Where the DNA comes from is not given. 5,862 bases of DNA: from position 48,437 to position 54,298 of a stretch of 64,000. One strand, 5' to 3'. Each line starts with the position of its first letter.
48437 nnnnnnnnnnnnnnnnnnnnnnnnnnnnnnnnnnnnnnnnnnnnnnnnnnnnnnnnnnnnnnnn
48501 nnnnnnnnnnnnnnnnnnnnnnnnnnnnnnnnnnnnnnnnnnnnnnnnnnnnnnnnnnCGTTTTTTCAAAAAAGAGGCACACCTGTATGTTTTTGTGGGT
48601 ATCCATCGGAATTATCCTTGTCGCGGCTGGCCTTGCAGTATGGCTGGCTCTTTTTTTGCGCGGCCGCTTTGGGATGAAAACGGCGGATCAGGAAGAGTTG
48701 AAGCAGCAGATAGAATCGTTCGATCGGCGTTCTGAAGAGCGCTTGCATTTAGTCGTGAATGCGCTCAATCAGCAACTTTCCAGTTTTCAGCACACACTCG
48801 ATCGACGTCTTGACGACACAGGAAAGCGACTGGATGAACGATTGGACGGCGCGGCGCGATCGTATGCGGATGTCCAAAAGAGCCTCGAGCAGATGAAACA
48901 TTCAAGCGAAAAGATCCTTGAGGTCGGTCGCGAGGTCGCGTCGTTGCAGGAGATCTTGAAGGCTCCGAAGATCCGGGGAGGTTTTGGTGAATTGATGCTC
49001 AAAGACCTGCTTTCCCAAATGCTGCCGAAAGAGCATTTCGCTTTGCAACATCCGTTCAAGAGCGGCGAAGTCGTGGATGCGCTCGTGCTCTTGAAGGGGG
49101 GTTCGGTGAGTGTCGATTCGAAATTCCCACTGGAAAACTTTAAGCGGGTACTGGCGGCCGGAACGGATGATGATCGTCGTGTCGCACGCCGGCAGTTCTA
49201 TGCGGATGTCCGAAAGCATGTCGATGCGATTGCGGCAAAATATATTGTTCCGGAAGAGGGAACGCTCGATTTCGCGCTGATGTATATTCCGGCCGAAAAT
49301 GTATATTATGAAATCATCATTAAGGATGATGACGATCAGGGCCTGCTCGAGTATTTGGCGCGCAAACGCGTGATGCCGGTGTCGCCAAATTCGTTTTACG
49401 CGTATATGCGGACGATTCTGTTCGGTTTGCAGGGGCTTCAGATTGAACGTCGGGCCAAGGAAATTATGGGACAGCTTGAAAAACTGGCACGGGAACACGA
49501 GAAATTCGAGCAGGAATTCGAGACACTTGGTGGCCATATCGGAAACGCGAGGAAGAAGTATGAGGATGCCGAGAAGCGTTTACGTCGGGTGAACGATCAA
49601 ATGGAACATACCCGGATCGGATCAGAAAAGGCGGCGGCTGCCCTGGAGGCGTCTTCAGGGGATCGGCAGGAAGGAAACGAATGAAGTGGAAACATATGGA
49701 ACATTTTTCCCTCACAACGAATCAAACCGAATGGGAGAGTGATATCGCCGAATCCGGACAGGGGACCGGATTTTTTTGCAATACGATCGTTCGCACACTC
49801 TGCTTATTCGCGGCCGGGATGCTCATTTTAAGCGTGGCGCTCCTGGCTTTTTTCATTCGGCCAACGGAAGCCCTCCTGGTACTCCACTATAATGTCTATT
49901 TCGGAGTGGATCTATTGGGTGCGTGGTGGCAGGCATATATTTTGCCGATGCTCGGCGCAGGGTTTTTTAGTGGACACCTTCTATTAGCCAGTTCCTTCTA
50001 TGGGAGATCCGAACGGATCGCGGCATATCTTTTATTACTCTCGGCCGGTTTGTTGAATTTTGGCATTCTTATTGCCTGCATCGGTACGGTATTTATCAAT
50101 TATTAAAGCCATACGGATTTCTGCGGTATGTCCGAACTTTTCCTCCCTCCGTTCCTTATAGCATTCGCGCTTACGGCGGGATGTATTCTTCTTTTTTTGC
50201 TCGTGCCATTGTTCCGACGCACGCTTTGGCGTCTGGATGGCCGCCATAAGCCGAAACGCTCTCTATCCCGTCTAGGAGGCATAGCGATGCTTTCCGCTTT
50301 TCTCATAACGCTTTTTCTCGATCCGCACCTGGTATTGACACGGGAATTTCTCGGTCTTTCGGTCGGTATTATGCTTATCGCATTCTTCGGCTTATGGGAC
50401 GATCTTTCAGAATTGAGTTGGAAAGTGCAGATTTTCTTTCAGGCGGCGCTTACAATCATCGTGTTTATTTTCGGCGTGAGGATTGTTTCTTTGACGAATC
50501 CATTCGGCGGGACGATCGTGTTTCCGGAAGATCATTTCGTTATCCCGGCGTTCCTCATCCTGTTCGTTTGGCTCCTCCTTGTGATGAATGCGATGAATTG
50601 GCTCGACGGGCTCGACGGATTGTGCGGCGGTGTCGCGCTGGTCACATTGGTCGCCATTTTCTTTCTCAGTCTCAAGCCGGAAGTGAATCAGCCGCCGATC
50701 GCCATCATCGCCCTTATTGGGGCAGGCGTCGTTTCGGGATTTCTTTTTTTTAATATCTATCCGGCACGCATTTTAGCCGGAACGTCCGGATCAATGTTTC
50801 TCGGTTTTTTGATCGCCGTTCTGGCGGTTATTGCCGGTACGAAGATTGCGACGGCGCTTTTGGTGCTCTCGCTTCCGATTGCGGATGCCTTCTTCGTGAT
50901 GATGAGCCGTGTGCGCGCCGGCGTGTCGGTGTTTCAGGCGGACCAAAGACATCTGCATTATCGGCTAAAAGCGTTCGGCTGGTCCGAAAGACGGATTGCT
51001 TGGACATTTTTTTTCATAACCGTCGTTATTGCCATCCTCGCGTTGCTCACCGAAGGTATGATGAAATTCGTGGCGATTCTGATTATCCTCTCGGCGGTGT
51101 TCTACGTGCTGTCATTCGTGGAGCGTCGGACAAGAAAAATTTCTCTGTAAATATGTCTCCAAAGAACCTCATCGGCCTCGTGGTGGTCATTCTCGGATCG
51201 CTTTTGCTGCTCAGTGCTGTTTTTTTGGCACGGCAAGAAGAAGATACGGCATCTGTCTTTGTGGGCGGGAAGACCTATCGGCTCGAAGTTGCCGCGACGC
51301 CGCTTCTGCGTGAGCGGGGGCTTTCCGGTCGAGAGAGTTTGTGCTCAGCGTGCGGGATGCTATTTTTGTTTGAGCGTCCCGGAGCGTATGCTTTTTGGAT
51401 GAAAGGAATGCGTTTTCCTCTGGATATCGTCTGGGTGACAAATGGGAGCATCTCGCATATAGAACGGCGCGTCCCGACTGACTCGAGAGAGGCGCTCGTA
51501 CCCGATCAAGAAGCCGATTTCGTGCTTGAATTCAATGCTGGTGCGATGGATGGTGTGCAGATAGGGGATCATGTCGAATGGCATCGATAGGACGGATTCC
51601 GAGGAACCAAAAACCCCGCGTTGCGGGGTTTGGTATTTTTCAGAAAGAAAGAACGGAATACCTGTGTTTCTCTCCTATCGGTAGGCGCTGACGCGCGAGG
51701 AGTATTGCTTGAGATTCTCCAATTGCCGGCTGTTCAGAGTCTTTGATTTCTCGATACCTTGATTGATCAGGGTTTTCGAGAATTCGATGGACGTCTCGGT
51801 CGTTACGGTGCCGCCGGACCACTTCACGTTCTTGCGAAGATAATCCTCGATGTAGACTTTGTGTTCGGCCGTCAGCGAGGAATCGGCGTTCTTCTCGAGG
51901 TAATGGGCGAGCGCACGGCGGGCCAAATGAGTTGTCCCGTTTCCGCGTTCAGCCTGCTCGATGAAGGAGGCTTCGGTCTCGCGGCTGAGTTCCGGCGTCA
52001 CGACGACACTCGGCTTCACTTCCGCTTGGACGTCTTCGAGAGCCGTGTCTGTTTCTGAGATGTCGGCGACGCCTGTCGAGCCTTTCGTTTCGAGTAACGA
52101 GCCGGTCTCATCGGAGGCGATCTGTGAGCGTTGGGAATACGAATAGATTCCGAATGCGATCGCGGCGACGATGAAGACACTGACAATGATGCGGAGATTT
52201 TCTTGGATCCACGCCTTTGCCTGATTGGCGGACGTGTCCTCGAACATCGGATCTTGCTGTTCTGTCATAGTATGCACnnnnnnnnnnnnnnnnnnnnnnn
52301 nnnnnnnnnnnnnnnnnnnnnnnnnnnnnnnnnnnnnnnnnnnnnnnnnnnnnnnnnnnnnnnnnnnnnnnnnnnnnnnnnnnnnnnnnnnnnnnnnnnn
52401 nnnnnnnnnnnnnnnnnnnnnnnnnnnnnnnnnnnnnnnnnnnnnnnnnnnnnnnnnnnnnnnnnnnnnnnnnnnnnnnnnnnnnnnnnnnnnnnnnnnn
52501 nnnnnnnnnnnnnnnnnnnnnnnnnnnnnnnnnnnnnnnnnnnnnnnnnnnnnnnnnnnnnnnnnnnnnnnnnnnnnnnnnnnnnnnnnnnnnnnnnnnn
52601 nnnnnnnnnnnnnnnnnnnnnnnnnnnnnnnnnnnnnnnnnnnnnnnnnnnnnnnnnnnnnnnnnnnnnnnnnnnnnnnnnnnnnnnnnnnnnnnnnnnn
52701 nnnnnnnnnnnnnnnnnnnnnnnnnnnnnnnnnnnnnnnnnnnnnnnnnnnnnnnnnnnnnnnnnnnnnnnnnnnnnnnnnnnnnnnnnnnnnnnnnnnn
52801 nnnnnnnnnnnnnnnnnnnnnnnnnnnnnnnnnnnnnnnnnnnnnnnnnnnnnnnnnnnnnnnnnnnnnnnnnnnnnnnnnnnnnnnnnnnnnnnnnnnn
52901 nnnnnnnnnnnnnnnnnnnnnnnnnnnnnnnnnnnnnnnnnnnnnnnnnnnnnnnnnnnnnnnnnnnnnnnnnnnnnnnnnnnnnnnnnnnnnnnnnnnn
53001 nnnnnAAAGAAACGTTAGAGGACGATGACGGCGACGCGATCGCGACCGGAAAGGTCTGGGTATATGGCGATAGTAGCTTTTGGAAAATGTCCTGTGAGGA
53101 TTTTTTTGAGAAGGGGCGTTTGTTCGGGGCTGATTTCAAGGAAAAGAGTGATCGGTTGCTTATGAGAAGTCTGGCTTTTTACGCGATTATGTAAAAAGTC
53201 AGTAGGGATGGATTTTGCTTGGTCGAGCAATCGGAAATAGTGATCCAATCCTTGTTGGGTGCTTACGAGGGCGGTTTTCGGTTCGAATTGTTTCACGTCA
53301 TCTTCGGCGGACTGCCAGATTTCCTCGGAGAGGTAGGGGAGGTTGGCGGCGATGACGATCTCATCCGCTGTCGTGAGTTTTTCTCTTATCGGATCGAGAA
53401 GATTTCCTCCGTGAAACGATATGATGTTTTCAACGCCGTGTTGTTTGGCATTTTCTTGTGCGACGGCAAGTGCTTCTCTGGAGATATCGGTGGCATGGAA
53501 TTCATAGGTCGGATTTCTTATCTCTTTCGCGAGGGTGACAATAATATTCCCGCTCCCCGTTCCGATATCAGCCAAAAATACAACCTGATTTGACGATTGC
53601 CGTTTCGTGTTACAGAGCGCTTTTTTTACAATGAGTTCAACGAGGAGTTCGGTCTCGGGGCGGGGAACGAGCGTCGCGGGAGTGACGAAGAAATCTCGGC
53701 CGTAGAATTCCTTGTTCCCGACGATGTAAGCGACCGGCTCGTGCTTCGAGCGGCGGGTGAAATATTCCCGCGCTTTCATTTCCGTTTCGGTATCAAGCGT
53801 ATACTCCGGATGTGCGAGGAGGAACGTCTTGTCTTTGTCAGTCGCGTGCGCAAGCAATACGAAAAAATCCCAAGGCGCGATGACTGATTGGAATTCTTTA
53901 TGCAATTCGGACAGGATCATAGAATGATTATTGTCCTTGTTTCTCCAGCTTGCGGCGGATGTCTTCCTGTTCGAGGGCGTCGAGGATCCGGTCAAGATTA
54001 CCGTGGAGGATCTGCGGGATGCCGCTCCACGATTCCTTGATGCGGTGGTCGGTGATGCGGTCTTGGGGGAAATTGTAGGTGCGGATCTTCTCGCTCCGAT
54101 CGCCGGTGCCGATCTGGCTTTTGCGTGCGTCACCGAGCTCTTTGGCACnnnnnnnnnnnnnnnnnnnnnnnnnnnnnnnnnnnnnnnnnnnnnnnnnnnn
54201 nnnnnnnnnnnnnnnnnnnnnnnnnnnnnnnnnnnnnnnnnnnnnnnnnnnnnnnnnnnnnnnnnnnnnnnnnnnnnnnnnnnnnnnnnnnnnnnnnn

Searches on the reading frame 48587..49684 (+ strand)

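Call 5: search_protein_families(library=pfam, proteins=[window:48587-49684:+], max_evalue=0.01)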
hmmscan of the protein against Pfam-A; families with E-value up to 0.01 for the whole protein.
window:48587-49684:+ (365 aa): 7 families
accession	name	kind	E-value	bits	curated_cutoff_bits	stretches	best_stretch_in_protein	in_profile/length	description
PF02646.22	RmuC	-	1.6e-59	201.8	26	1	62-341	1-280/291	RmuC family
PF24627.1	PUMA_CC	-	0.00013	22.3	30.1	0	286-341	13-68/74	PUMA coiled-coil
PF02601.20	Exonuc_VII_L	-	0.0014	18.7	35.9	0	32-172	139-278/315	Exonuclease VII, large subunit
PF04799.18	Fzo_mitofusin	-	0.0017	18.3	27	1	3-120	32-141/161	fzo-like conserved region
PF24611.2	Spectrin_Anc-1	-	0.002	18.8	33.2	0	71-123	23-75/115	Nuclear anchorage protein 1, spectrin-like repeat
PF10498.14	IFT57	-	0.006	16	40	0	285-343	258-316/360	Intra-flagellar transport protein 57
PF06103.16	DUF948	-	0.0064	17.1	37.2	0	62-121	29-88/89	Bacterial protein of unknown function (DUF948)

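Call 6: search_protein_families(library=ncbifam, proteins=[window:48587-49684:+], max_evalue=0.01)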
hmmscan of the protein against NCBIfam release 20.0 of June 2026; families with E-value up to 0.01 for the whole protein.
window:48587-49684:+ (365 aa): 5 families
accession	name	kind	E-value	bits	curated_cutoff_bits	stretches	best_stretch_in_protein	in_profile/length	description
NF007686.0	PRK10361.1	equivalog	1.4e-12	47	810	1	37-333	110-411/475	DNA recombination protein RmuC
TIGR04211.1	SH3_and_anchor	equivalog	0.0024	17.5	65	0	287-352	65-130/198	TIGR04211 family SH3 domain-containing protein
NF008438.0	PRK11281.1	equivalog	0.0048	14.7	991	0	20-112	23-115/1113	mechanosensitive channel MscK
NF041794.1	1_anti-phage_ZorA1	equivalog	0.0071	14.8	750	0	37-113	647-723/729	type I Zorya anti-phage system protein ZorA1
NF045487.1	ASRP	equivalog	0.0074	14.9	300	0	34-123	171-257/593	archaea-specific SMC-related protein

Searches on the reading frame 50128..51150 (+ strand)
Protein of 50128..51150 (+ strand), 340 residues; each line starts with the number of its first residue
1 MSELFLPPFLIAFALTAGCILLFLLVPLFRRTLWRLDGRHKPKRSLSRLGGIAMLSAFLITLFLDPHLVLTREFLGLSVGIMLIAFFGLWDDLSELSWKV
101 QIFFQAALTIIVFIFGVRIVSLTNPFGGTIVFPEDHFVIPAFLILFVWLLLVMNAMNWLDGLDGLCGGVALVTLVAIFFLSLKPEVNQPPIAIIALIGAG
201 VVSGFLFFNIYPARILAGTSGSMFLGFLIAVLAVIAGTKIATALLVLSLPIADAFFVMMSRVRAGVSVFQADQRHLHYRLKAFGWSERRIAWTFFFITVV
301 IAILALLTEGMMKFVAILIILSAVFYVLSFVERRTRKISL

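Call 5: search_protein_families(library=pfam, proteins=[window:50128-51150:+], max_evalue=0.01)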
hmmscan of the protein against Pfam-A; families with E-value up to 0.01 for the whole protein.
window:50128-51150:+ (340 aa): 1 family
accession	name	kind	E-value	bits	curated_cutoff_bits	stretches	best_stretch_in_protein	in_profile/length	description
PF00953.26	Glycos_transf_4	-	4.2e-32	111.8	27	1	75-236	2-159/160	Glycosyl transferase family 4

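Call 6: search_protein_families(library=ncbifam, proteins=[window:50128-51150:+], max_evalue=0.01)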
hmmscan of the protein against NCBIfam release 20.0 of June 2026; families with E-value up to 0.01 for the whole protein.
window:50128-51150:+ (340 aa): 3 families
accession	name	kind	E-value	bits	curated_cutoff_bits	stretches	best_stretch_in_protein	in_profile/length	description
TIGR02380.1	ECA_wecA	exception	2.9e-25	89.2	326.05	1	44-331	39-332/346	UDP-N-acetylglucosamine--undecaprenyl-phosphate N-acetylglucosaminephosphotransferase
TIGR00445.1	mraY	equivalog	6.9e-20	71.8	192.05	1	39-308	28-317/321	phospho-N-acetylmuramoyl-pentapeptide-transferase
NF053644.1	MraY_archaea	equivalog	5.8e-19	68.6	450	1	99-306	151-340/340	pseudomurein biosynthesis MraY family phospho-N-acetylmuramoyl-pentapeptide-transferase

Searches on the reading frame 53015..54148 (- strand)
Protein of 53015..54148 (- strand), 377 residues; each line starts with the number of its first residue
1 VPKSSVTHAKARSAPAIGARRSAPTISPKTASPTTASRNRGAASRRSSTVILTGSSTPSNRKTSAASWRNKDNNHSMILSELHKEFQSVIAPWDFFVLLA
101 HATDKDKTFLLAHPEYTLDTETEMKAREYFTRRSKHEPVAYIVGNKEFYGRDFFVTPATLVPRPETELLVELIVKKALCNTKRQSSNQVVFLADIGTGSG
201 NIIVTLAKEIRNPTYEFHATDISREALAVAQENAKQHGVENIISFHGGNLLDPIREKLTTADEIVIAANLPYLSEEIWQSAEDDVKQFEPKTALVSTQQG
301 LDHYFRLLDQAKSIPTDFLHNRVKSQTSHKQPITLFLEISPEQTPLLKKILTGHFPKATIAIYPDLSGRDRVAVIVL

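Call 35: search_protein_families(library=pfam, proteins=[window:53015-54148:-], max_evalue=0.01)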
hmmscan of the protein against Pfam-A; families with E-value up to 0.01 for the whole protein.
window:53015-54148:- (377 aa): 12 families
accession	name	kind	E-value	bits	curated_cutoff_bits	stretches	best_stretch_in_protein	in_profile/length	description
PF17827.6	PrmC_N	-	6.3e-13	49.5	23.4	1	91-144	18-71/71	PrmC N-terminal domain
PF13847.12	Methyltransf_31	-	1.2e-09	38.5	27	1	194-266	9-80/145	Methyltransferase domain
PF13649.12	Methyltransf_25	-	1.1e-08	36.1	27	1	194-281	3-85/97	Methyltransferase domain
PF05175.20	MTS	-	1.8e-07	31.4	23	1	192-257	35-97/170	Methyltransferase small domain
PF12847.13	Methyltransf_18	-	9.4e-07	29.4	27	1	190-268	16-90/151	Methyltransferase domain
PF08242.18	Methyltransf_12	-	2e-06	28.8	30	1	194-275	2-79/98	Methyltransferase domain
PF02390.23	Methyltransf_4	-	3.8e-05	23.7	24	1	191-254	4-64/173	Putative methyltransferase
PF01170.24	UPF0020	-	4.4e-05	23.7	22.3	1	207-273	69-132/197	RMKL-like, methyltransferase domain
PF06325.19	PrmA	-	0.00011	22.2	22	1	190-267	165-232/296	Ribosomal protein L11 methyltransferase (PrmA)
PF08241.18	Methyltransf_11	-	0.00034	21.6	21.2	1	194-267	2-67/95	Methyltransferase domain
PF01209.24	Ubie_methyltran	-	0.0012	18.6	20.1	1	189-247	48-105/233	ubiE/COQ5 methyltransferase family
PF09445.16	Methyltransf_15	-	0.0027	17.7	22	1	194-262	6-70/165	RNA cap guanine-N2 methyltransferase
